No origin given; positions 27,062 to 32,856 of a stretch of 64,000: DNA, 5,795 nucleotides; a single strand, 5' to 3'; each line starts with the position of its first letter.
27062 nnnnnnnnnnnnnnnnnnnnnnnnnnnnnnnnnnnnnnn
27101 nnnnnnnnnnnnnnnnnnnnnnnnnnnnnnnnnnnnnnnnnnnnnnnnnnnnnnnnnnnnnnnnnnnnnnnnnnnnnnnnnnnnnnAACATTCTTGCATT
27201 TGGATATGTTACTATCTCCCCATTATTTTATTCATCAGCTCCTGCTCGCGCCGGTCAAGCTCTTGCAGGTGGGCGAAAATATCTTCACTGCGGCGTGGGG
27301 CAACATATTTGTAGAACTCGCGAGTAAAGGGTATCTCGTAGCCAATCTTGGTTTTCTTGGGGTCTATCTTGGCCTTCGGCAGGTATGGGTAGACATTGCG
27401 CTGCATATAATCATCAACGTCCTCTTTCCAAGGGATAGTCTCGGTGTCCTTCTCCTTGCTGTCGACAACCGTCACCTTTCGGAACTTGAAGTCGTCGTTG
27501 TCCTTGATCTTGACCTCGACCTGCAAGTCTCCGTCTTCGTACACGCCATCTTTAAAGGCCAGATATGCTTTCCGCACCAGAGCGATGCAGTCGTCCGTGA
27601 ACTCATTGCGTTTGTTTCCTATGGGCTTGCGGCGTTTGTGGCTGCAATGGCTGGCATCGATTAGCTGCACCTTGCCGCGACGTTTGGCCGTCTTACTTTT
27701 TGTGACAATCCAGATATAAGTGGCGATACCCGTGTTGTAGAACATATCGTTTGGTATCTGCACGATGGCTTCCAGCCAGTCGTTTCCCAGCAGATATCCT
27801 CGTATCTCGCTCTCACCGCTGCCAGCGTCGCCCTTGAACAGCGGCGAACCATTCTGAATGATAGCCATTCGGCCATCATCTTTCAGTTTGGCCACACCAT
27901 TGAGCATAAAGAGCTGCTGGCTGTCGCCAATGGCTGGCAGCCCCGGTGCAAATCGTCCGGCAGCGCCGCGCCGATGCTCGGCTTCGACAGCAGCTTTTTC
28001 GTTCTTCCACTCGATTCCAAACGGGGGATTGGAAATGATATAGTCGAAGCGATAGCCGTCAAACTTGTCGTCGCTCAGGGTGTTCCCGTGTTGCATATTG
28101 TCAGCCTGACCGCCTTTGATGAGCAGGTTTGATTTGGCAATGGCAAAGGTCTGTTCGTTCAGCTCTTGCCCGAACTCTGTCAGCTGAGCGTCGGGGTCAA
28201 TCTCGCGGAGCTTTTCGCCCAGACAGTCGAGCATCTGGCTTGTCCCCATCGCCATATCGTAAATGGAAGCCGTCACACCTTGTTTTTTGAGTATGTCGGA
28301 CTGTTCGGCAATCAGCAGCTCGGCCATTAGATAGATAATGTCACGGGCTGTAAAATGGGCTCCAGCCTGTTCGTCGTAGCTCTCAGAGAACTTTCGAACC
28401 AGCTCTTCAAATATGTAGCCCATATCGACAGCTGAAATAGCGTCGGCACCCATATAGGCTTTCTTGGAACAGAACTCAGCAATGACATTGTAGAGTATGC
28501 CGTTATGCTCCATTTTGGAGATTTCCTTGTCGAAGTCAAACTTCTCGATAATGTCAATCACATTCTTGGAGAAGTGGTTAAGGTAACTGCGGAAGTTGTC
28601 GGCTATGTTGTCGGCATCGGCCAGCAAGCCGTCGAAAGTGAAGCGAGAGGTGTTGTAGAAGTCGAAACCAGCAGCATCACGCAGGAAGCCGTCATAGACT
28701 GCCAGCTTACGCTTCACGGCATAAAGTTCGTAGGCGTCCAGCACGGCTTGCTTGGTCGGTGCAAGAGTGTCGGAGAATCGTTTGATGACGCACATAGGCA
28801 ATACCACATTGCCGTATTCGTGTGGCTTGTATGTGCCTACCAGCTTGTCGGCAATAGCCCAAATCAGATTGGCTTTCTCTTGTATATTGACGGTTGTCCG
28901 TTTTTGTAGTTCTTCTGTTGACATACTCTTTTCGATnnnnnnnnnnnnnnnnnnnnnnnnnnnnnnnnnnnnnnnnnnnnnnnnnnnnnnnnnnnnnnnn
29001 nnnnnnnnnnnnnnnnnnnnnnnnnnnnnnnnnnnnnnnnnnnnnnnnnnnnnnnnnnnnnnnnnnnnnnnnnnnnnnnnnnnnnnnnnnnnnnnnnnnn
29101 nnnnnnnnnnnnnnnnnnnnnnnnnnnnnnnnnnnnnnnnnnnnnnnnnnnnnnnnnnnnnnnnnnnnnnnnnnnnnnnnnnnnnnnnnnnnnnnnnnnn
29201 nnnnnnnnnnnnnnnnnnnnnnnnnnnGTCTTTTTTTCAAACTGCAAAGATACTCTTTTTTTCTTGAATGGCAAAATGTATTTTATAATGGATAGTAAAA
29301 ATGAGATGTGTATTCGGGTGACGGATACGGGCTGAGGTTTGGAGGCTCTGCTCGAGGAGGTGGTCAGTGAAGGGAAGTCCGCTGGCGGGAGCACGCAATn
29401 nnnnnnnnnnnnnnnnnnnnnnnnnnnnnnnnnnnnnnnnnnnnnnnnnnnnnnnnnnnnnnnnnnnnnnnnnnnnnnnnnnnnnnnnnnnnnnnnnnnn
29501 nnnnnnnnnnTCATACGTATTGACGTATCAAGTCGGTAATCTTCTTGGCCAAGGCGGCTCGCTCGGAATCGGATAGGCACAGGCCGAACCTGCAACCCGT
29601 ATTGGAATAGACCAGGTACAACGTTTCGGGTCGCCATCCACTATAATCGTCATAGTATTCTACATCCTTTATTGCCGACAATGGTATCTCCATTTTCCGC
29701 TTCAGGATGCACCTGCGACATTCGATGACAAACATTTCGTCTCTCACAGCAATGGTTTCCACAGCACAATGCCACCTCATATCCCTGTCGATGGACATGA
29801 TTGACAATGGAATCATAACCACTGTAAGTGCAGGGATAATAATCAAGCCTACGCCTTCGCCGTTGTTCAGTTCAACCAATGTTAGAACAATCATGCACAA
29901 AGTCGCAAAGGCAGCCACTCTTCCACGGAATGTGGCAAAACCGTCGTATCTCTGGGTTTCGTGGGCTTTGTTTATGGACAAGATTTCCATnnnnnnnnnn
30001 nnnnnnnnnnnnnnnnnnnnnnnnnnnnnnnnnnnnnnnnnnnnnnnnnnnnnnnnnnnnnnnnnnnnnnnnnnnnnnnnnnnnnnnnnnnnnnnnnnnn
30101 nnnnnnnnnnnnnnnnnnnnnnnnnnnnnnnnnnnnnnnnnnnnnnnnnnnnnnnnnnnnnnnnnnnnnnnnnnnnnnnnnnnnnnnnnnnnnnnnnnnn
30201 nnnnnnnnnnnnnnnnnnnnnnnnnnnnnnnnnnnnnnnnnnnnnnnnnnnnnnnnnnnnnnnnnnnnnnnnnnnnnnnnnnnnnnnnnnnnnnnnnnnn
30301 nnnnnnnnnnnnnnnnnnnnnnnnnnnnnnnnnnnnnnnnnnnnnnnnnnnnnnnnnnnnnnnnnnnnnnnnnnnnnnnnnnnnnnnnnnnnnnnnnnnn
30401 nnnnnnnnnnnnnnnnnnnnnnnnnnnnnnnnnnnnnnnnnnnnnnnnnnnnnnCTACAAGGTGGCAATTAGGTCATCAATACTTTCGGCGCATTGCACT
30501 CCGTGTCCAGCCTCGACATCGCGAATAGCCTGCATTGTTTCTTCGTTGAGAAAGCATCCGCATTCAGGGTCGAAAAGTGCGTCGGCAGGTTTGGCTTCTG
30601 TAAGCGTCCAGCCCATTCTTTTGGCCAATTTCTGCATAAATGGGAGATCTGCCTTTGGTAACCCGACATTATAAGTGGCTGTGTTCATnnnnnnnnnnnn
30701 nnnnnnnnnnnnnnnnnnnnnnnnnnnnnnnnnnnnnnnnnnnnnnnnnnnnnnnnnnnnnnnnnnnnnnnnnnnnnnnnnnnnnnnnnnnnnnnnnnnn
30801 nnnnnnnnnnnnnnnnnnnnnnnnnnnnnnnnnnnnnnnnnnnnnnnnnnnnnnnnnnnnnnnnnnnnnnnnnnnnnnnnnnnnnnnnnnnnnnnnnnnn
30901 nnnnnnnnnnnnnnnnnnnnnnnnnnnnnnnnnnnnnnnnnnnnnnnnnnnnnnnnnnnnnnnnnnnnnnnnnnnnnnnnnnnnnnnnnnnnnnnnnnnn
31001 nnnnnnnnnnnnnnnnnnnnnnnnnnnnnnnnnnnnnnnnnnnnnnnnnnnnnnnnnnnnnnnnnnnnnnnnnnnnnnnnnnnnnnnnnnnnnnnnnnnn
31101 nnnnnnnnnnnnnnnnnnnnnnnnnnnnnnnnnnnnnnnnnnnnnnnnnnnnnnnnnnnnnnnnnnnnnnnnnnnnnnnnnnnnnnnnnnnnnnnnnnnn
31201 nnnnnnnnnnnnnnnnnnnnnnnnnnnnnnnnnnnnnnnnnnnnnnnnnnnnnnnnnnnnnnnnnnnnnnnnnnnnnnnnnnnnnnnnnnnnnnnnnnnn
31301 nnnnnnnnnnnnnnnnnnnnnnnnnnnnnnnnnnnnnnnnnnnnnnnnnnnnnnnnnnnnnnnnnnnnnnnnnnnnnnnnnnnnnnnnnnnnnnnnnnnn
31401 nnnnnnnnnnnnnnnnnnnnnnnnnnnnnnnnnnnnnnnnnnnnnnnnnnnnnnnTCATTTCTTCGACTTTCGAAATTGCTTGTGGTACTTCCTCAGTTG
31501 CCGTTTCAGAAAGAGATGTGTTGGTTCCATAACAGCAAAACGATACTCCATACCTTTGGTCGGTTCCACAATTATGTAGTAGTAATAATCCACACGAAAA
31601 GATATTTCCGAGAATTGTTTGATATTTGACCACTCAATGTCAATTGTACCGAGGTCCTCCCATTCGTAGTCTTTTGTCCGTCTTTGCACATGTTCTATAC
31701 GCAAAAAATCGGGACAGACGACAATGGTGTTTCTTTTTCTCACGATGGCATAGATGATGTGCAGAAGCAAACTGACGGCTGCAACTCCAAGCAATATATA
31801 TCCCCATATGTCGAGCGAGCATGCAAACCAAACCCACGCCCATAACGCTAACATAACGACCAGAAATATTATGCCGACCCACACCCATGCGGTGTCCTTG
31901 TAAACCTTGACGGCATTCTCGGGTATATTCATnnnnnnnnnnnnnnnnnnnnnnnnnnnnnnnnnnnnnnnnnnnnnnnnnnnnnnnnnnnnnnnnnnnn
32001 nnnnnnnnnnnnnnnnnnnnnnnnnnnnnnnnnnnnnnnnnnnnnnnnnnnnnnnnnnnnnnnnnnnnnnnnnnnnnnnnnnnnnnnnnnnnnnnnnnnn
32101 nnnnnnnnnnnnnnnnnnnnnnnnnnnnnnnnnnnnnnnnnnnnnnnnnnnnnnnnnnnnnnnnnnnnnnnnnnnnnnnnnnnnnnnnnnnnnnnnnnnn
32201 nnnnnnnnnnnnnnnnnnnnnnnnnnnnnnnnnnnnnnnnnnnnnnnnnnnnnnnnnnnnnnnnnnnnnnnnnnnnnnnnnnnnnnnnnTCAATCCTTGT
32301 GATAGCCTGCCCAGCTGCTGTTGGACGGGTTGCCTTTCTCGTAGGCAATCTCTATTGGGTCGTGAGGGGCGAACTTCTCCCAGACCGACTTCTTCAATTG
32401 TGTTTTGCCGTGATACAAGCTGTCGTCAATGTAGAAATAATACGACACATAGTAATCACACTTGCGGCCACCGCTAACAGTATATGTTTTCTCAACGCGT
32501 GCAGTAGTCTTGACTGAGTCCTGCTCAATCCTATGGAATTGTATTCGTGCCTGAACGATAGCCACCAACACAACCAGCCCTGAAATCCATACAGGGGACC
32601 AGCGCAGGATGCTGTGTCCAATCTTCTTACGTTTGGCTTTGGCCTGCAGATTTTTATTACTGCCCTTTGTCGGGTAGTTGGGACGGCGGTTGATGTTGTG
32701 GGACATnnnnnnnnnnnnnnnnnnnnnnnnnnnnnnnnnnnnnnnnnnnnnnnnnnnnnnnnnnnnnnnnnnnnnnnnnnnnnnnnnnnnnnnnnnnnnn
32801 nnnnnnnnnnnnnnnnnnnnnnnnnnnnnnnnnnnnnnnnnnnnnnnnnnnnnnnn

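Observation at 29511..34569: Integron-like array of small unrelated genes, each headed by a copy of a modular conserved leader repeat, with no recombinase in view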

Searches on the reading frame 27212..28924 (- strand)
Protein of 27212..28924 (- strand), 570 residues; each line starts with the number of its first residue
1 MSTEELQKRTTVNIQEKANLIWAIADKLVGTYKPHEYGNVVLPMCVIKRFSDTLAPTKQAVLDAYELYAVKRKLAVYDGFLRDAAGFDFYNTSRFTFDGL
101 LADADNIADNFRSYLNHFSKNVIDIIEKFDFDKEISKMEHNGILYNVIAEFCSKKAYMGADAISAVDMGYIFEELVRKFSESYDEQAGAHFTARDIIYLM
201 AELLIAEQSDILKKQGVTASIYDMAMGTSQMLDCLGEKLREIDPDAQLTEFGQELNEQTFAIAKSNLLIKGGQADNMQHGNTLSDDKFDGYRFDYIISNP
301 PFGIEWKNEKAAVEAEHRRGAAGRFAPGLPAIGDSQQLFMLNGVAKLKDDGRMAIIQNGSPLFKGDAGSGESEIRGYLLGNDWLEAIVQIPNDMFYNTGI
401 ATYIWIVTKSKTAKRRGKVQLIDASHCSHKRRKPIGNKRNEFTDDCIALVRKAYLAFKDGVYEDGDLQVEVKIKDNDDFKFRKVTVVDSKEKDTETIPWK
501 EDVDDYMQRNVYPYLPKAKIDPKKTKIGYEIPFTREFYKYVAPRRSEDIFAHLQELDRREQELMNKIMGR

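Call 11: search_protein_families(library=pfam, proteins=[window:27212-28924:-], max_evalue=0.01)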
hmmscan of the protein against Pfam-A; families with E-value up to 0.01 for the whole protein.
window:27212-28924:- (570 aa): 4 families
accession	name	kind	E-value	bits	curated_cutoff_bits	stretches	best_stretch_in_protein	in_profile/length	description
PF02384.22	N6_Mtase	-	1.2e-53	182.9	20.4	1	168-459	6-277/311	N-6 DNA Methylase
PF12161.14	HsdM_N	-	1.6e-22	81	24.5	1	19-151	3-135/135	HsdM N-terminal domain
PF07669.17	Eco57I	-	1.5e-07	32.1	25.3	1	268-394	42-170/171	Eco57I restriction-modification methylase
PF05175.20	MTS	-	0.0019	18.3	23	1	235-313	45-119/170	Methyltransferase small domain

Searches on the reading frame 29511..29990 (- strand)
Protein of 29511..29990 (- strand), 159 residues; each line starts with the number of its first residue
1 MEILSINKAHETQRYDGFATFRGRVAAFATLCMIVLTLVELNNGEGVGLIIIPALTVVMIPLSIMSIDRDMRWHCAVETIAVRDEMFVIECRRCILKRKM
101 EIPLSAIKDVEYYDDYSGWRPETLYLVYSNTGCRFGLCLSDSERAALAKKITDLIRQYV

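Call 10: search_protein_families(library=pfam, proteins=[window:29511-29990:-], max_evalue=0.01)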
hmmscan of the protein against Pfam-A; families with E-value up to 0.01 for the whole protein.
window:29511-29990:- (159 aa): 1 family
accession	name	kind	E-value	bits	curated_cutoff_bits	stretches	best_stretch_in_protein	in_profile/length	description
PF10003.15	DUF2244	-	0.0017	18.5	27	1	46-153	32-136/138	Integral membrane protein (DUF2244)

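Call 66: search_protein_families(library=ncbifam, proteins=[window:29511-29990:-], max_evalue=0.01)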
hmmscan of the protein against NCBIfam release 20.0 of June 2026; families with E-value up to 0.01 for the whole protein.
window:29511-29990:- (159 aa): 0 families

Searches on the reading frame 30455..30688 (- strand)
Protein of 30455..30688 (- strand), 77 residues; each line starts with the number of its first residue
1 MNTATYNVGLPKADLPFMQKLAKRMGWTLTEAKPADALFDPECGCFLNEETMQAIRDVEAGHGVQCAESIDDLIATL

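Call 10: search_protein_families(library=pfam, proteins=[window:30455-30688:-], max_evalue=0.01)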
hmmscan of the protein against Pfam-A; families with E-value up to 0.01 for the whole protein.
window:30455-30688:- (77 aa): 0 families

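Call 66: search_protein_families(library=ncbifam, proteins=[window:30455-30688:-], max_evalue=0.01)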
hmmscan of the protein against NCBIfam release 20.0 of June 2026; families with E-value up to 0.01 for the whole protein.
window:30455-30688:- (77 aa): 0 families

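Call 75: search_protein_families(library=pfam, proteins=[window:30458-30688:-], max_evalue=1)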
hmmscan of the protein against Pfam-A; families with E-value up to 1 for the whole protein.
seq(77 aa): 3 families
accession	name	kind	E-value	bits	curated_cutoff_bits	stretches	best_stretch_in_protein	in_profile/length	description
PF19818.4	DUF6301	-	0.054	14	27.2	1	19-57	17-55/137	Family of unknown function (DUF6301)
PF04221.18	RelB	-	0.12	12.8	22.4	0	48-75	54-80/82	RelB antitoxin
PF06601.17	Orthopox_F6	-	0.17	12.5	27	1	51-74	34-57/72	Orthopoxvirus F6 protein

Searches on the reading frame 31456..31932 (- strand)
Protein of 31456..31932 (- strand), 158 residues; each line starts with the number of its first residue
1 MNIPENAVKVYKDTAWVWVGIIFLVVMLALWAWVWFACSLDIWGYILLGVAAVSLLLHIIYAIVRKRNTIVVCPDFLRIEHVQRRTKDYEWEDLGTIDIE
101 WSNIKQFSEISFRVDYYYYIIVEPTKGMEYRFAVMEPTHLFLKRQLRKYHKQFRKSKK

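Call 10: search_protein_families(library=pfam, proteins=[window:31456-31932:-], max_evalue=0.01)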
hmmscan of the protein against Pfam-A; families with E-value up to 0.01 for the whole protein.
window:31456-31932:- (158 aa): 1 family
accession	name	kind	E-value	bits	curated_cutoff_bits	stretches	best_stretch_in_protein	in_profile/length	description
PF10003.15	DUF2244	-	0.0001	22.5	27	1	16-91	12-86/138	Integral membrane protein (DUF2244)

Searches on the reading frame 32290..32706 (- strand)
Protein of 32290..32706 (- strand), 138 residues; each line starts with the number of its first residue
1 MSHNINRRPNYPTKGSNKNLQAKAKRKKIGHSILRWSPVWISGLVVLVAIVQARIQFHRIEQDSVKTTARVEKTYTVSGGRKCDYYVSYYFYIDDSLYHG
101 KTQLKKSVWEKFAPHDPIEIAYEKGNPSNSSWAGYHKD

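Call 10: search_protein_families(library=pfam, proteins=[window:32290-32706:-], max_evalue=0.01)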
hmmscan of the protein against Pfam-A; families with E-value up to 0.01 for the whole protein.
window:32290-32706:- (138 aa): 0 families

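Call 66: search_protein_families(library=ncbifam, proteins=[window:32290-32706:-], max_evalue=0.01)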
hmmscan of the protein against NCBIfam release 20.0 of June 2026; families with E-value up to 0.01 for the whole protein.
window:32290-32706:- (138 aa): 0 families

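Call 75: search_protein_families(library=pfam, proteins=[window:32290-32706:-], max_evalue=1)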
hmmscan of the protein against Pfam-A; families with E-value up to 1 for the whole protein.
window:32290-32706:- (138 aa): 1 family
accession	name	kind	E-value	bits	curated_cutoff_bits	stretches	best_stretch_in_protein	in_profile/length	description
PF12158.14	DUF3592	-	0.052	14.6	25.3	1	67-130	1-77/84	Domain of unknown function (DUF3592)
